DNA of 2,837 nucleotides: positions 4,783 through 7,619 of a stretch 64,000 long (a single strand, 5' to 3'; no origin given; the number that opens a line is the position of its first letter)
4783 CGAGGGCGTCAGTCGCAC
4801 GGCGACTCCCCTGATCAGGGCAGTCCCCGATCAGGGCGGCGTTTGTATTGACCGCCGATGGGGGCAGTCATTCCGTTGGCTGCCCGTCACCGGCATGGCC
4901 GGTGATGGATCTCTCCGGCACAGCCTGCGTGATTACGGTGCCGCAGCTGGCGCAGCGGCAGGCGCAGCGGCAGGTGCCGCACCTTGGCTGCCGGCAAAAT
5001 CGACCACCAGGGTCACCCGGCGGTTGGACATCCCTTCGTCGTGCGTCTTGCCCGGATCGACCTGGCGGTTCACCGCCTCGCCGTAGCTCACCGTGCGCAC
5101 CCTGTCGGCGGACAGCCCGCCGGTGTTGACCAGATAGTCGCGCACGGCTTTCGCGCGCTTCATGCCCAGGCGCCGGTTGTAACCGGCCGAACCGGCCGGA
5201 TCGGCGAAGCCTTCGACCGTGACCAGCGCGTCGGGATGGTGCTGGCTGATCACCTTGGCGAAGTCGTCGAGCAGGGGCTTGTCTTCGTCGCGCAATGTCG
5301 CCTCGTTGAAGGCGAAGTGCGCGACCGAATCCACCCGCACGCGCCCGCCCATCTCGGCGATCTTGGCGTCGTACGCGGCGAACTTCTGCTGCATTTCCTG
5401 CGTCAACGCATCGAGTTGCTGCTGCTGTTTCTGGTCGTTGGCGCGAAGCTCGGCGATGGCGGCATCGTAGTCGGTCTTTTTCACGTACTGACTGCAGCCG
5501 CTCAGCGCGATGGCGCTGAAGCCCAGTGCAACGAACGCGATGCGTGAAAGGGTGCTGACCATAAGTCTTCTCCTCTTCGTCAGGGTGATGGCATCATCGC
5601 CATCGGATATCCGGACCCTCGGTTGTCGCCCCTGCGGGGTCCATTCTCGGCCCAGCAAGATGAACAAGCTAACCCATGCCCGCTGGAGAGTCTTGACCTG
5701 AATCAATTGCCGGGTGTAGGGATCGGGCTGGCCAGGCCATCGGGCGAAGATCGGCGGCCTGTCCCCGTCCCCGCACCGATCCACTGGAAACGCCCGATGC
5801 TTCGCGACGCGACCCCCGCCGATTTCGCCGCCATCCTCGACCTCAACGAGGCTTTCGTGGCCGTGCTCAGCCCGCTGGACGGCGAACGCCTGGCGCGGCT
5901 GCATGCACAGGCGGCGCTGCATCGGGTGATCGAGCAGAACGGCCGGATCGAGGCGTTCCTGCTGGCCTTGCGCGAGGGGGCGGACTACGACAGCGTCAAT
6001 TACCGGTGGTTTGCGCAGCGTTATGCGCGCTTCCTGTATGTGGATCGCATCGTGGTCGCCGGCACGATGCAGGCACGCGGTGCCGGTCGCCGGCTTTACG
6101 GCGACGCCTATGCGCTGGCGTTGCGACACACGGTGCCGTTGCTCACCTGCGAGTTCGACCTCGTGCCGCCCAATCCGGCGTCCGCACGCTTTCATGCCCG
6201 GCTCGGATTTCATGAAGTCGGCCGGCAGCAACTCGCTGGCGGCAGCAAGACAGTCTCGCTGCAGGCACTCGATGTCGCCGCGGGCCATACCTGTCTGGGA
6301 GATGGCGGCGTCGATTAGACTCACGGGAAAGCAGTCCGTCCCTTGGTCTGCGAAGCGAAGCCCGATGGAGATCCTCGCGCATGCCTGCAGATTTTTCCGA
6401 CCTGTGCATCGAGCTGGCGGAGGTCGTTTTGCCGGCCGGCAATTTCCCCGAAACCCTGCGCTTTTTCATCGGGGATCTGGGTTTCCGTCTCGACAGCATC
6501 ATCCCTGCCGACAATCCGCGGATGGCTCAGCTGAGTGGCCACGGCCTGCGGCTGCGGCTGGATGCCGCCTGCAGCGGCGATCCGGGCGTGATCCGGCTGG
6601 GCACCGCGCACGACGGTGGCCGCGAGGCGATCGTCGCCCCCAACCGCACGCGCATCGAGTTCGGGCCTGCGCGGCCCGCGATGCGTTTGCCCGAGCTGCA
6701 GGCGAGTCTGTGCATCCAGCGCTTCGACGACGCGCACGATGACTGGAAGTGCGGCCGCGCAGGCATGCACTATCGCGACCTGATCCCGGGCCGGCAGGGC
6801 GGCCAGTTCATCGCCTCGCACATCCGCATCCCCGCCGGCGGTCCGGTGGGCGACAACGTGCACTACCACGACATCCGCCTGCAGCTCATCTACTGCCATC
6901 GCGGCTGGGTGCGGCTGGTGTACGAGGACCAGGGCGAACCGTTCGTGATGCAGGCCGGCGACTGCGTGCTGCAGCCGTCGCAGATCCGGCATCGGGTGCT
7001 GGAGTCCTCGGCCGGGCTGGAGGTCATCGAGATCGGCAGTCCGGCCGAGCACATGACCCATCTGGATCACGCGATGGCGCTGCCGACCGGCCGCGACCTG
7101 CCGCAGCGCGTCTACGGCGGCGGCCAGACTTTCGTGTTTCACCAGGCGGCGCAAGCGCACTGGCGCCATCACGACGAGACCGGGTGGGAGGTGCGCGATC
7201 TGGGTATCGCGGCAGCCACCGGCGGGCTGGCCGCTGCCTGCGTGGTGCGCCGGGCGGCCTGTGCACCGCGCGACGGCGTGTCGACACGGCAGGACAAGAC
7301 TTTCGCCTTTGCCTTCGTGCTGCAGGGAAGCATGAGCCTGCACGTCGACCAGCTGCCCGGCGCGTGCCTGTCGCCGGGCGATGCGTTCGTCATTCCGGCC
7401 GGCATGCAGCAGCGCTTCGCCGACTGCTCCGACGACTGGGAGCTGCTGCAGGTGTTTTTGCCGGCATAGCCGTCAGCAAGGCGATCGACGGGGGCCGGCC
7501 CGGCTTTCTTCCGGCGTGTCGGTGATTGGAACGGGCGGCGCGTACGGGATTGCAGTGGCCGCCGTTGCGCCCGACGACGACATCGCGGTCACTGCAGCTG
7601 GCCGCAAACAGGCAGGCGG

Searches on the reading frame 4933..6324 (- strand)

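Call 60: search_protein_families(library=pfam, proteins=[window:4933-6324:-], max_evalue=0.001)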
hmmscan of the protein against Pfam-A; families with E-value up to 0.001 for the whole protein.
window:4933-6324:- (463 aa): 1 family
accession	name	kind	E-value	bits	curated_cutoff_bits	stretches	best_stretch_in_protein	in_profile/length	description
PF00691.25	OmpA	-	1.1e-19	71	27.2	1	337-429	2-92/98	OmpA family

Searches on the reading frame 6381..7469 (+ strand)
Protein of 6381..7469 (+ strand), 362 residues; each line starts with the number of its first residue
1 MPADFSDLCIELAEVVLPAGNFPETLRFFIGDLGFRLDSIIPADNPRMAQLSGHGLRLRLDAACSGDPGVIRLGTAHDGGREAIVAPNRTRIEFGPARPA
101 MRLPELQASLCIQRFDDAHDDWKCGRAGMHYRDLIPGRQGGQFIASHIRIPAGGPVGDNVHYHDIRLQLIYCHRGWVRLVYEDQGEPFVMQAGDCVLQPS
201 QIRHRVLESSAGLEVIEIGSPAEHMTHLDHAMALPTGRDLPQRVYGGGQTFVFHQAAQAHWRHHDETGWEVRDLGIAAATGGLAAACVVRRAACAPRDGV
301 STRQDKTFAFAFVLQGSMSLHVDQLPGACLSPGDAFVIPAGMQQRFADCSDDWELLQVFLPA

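Call 60: search_protein_families(library=pfam, proteins=[window:6381-7469:+], max_evalue=0.001)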
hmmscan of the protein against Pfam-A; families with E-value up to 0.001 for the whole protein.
window:6381-7469:+ (362 aa): 4 families
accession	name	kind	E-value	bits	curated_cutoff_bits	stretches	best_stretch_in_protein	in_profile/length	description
PF07883.17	Cupin_2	-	3.3e-12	46.4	27.2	1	148-206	3-56/70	Cupin domain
PF12852.13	Cupin_6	-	1e-08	35.6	26.7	0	286-351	15-79/183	Cupin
PF05899.18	Cupin_3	-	7.4e-07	29.2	23.5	0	302-344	20-62/74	EutQ-like cupin domain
PF02311.25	AraC_binding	-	1.1e-06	28.9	21.1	0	161-205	19-60/135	AraC-like ligand binding domain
